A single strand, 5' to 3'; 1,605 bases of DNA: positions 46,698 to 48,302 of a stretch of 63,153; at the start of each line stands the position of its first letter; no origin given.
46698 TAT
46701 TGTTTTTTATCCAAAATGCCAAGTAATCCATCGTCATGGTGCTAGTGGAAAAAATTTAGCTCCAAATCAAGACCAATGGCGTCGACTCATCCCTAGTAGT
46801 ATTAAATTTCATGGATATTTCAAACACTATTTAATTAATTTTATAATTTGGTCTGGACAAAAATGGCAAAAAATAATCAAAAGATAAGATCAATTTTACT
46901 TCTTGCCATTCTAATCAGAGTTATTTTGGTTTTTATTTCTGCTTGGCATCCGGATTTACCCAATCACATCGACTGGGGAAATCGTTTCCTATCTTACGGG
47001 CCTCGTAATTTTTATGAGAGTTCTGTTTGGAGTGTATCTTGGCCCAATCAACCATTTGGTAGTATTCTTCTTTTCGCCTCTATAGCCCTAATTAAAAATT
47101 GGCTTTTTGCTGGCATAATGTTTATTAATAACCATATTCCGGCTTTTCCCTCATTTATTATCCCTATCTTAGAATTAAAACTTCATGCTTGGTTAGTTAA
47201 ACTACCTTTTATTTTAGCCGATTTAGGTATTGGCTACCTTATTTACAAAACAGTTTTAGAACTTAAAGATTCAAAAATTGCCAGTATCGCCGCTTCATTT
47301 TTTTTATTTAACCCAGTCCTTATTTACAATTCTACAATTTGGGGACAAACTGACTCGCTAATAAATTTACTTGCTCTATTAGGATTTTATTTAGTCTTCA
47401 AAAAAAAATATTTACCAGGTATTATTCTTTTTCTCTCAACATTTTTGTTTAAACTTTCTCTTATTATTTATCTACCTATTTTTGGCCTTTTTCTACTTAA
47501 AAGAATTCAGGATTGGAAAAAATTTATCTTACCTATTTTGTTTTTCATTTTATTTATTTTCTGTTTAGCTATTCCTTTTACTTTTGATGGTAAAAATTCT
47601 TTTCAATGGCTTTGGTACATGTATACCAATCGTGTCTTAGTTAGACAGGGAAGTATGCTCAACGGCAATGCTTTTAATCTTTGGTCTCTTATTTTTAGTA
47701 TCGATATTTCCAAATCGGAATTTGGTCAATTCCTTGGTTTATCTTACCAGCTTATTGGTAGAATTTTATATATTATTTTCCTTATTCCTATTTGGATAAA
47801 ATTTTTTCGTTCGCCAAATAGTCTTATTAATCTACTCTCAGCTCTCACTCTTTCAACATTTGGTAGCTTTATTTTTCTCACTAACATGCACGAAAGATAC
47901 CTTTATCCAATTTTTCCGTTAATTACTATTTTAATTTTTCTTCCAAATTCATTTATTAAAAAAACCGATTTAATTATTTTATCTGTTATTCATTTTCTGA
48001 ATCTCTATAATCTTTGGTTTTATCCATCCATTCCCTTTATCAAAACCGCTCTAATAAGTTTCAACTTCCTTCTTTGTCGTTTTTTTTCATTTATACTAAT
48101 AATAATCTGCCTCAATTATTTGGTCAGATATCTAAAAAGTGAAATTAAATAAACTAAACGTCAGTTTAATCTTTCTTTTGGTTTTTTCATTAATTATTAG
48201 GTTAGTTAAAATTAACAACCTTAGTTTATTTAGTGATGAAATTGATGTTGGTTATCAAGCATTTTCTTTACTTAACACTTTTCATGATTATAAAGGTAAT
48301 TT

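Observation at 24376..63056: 39-kb, 32-gene envelope-glycosylation supercluster dominated by GT-C-like membrane glycosyltransferases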

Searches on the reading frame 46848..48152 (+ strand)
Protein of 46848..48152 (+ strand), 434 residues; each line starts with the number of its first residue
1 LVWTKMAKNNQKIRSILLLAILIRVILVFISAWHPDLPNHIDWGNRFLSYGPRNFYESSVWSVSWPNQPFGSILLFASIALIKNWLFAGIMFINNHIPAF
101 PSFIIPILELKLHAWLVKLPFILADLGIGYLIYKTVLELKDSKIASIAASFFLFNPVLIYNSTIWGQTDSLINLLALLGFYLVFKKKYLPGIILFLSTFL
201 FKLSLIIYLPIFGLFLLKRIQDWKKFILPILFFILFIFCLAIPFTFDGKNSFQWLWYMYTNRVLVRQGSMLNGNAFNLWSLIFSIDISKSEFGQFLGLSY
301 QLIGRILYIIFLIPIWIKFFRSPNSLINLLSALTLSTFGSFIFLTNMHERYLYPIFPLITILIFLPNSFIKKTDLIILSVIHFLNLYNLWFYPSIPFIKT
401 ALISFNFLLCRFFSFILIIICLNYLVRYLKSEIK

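Call 5: search_protein_families(library=pfam, proteins=[window:46848-48152:+], max_evalue=0.01)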
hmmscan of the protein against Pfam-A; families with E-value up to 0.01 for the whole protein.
window:46848-48152:+ (434 aa): 0 families

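Call 49: search_solved_structures(query=A3, max_evalue=1)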
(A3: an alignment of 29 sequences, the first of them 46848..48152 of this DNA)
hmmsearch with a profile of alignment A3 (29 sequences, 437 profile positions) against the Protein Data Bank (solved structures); distinct sequences matched with E-value up to 1: 3.
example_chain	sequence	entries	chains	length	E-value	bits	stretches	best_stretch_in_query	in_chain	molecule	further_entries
23gf_B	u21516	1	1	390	2.1e-15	59.8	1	121-370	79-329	GPI mannosyltransferase 1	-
23gx_B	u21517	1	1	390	2.2e-15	59.7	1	121-370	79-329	GPI mannosyltransferase 1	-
9wno_A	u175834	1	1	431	4.1e-13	52.3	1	125-380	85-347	GPI mannosyltransferase 1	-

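Call 74: search_protein_families(library=ncbifam, proteins=[window:46848-48152:+], max_evalue=0.01)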
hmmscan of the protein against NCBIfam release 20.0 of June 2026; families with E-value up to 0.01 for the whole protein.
window:46848-48152:+ (434 aa): 0 families
